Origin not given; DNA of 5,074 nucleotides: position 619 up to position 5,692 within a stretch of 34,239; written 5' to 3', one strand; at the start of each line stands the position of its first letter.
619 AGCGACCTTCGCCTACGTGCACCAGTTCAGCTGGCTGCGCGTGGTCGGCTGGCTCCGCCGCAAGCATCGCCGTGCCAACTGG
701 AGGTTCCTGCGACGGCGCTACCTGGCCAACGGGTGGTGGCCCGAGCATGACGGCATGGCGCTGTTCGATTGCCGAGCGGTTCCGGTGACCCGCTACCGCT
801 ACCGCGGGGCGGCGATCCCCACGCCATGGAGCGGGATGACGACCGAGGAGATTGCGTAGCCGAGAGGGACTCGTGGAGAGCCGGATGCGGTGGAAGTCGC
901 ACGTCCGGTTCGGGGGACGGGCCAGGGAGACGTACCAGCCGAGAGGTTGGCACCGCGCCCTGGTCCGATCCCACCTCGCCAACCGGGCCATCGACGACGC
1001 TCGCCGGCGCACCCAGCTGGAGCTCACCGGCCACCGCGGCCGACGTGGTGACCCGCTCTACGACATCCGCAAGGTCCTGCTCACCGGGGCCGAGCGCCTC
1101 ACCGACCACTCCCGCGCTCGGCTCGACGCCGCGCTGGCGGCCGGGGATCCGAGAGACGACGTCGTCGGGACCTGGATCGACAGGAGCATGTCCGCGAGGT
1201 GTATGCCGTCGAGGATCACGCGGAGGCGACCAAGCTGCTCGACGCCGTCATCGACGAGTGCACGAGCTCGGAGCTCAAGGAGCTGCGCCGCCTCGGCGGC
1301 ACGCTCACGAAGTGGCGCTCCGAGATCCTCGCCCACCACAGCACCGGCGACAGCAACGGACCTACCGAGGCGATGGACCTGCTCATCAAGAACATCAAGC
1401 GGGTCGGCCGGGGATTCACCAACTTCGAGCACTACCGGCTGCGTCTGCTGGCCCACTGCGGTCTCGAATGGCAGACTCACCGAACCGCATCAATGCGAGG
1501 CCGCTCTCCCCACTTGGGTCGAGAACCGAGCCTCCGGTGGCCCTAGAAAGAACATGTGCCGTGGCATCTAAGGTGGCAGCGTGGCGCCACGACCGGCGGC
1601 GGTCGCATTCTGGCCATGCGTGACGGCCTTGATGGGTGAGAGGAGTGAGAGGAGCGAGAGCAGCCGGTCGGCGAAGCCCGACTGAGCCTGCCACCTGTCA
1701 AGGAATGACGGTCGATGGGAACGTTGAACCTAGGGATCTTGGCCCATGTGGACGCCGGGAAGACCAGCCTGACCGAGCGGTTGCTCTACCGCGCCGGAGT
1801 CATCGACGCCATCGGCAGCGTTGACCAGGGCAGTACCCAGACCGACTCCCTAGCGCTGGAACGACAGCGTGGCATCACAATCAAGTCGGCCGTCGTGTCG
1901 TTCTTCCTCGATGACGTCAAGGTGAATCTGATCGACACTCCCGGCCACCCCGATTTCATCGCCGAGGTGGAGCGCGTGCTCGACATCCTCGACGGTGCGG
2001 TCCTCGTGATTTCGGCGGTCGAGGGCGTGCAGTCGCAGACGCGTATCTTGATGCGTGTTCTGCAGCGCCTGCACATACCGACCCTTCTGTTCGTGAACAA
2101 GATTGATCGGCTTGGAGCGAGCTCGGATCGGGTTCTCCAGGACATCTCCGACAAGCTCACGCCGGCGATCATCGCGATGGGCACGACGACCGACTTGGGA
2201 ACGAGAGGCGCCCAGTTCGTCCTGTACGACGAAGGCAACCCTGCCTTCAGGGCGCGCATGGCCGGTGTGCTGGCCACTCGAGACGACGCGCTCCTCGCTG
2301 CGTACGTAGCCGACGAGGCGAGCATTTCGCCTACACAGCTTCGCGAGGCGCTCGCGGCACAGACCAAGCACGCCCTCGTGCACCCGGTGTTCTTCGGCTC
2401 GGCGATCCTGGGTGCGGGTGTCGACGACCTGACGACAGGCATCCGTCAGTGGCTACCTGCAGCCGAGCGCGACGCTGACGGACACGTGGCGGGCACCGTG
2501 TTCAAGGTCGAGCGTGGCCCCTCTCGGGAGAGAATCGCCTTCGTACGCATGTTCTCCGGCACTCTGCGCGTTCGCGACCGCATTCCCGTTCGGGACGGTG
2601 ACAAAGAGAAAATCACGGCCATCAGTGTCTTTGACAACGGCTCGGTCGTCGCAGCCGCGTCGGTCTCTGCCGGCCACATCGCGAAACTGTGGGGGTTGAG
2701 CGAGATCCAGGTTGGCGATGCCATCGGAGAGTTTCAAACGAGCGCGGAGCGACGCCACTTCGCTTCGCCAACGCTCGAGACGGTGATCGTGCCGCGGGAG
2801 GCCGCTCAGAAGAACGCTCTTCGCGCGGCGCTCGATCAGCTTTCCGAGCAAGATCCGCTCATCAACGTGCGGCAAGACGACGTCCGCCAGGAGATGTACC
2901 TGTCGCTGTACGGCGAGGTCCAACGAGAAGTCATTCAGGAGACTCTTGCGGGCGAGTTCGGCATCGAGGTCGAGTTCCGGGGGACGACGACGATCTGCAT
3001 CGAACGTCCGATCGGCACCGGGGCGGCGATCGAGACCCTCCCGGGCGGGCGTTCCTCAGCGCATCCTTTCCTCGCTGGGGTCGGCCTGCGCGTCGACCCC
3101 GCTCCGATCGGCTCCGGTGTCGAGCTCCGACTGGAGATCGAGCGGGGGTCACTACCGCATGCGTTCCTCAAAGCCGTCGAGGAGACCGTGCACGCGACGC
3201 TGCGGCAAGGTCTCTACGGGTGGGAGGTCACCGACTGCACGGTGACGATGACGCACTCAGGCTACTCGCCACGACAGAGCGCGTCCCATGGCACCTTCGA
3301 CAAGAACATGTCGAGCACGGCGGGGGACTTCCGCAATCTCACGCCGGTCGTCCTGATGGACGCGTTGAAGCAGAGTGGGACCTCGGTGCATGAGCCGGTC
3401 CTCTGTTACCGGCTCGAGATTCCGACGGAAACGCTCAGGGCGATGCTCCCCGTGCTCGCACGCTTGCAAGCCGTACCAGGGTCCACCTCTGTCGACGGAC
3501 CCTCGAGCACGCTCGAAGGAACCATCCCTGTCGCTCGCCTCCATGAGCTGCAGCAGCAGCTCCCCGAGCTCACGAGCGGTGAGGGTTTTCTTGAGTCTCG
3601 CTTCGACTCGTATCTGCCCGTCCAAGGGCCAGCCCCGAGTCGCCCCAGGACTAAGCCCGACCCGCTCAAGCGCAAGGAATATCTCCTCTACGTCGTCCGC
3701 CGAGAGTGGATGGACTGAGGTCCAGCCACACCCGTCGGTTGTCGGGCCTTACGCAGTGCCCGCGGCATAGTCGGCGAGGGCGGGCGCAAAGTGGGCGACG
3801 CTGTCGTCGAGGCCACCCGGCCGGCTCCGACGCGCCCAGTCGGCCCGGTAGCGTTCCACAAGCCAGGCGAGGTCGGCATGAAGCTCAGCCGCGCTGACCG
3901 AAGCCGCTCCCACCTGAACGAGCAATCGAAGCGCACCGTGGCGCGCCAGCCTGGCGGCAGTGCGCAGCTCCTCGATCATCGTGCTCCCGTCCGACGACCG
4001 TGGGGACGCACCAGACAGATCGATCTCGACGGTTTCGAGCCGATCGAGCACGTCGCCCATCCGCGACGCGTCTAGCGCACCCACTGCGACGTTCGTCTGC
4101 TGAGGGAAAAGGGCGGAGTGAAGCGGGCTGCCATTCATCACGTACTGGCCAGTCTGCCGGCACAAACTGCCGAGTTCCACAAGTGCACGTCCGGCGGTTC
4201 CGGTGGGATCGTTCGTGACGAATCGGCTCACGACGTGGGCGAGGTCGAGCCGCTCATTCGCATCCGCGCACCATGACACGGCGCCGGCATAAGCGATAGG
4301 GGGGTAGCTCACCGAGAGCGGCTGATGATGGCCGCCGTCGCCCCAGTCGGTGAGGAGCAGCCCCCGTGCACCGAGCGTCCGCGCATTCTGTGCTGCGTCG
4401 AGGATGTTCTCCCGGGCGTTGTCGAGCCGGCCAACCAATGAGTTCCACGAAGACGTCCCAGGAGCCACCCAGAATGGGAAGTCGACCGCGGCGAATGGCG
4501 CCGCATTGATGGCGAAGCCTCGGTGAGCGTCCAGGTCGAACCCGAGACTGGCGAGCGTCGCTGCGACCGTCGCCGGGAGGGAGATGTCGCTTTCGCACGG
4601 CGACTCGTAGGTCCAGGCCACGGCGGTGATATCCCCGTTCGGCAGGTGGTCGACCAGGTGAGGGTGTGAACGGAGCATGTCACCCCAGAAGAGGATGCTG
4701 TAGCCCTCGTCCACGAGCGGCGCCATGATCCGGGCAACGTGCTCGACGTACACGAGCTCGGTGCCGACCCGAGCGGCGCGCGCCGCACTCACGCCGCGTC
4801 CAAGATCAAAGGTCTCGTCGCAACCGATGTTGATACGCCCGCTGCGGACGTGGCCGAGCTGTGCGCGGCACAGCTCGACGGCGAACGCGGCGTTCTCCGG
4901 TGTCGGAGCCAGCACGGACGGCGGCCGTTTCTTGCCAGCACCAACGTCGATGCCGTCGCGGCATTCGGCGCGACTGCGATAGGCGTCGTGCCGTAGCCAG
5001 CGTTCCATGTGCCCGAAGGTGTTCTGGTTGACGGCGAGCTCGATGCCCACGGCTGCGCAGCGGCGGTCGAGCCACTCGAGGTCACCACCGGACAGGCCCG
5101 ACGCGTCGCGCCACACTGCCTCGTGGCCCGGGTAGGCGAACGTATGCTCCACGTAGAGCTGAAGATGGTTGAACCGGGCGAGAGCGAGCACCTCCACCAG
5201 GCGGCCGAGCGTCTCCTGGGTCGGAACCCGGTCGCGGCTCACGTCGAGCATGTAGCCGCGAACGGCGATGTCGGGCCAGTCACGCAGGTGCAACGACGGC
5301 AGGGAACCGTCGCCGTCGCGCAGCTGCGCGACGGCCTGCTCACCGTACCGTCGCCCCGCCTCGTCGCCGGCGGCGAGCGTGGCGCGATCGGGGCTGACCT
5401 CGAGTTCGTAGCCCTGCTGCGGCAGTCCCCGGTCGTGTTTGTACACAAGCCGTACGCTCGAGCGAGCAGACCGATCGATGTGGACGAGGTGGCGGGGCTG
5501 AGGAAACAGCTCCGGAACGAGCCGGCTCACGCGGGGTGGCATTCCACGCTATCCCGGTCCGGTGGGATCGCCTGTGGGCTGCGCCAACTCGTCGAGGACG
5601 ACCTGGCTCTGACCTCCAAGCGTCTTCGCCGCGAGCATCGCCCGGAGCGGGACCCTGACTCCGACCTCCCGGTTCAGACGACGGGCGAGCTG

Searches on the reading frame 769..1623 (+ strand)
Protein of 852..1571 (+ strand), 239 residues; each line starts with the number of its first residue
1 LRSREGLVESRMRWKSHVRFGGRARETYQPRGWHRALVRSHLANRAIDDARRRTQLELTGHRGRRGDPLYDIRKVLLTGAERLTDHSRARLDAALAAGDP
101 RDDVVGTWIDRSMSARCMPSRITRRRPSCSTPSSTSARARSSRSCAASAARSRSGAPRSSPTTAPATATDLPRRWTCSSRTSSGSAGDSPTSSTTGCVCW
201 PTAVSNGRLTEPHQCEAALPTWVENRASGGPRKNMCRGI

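Call 75: search_protein_families(library=pfam, proteins=[window:852-1571:+, window:769-1623:+], max_evalue=0.001)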
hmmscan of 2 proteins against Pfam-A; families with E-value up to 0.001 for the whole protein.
window:852-1571:+ (239 aa): 1 family
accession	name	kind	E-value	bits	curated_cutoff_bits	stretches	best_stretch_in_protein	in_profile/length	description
PF01610.23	DDE_Tnp_ISL3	-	0.00054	20.3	23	1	41-97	88-141/240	Transposase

window:769-1623:+ (284 aa): 0 families

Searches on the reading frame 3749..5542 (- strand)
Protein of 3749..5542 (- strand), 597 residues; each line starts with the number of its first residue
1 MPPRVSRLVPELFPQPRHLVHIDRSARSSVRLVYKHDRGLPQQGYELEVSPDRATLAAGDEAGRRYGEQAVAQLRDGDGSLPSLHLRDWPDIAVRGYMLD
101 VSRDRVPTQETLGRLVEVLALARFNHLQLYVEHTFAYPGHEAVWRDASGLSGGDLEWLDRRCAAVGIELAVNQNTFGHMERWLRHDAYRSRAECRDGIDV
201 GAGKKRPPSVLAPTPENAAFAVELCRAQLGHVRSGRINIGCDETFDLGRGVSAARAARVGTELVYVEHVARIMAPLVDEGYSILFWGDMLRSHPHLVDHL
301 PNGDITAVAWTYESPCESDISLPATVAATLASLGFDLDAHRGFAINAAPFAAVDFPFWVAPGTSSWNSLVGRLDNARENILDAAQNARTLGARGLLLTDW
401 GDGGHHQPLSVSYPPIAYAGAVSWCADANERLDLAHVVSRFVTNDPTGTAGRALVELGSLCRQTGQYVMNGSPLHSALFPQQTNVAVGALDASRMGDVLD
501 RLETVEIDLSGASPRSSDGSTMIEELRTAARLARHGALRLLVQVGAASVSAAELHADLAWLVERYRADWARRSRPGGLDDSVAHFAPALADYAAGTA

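Call 38: search_protein_families(library=pfam, proteins=[window:3749-5542:-], max_evalue=0.0001)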
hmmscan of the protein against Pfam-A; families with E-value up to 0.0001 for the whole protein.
window:3749-5542:- (597 aa): 1 family
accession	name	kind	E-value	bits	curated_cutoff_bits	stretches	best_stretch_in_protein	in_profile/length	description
PF02838.20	Glyco_hydro_20b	-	5.7e-07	30.8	26.1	1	24-89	57-124/124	Glycosyl hydrolase family 20, domain 2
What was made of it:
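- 3749..5542 (-): GH20-like protein. Only the GH20 domain-2 match is significant. Pfam Glyco_hydro_20b, E 6e-7 (call 38).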

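Call 39: search_protein_families(library=ncbifam, proteins=[window:3749-5542:-], max_evalue=0.0001)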
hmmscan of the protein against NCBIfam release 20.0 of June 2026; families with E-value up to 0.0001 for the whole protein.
window:3749-5542:- (597 aa): 1 family
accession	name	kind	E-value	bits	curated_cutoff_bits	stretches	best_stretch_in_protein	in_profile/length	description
NF041654.1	GlcNAcase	equivalog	7.9e-05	21.3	1000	0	33-96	83-147/732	beta-N-acetylglucosaminidase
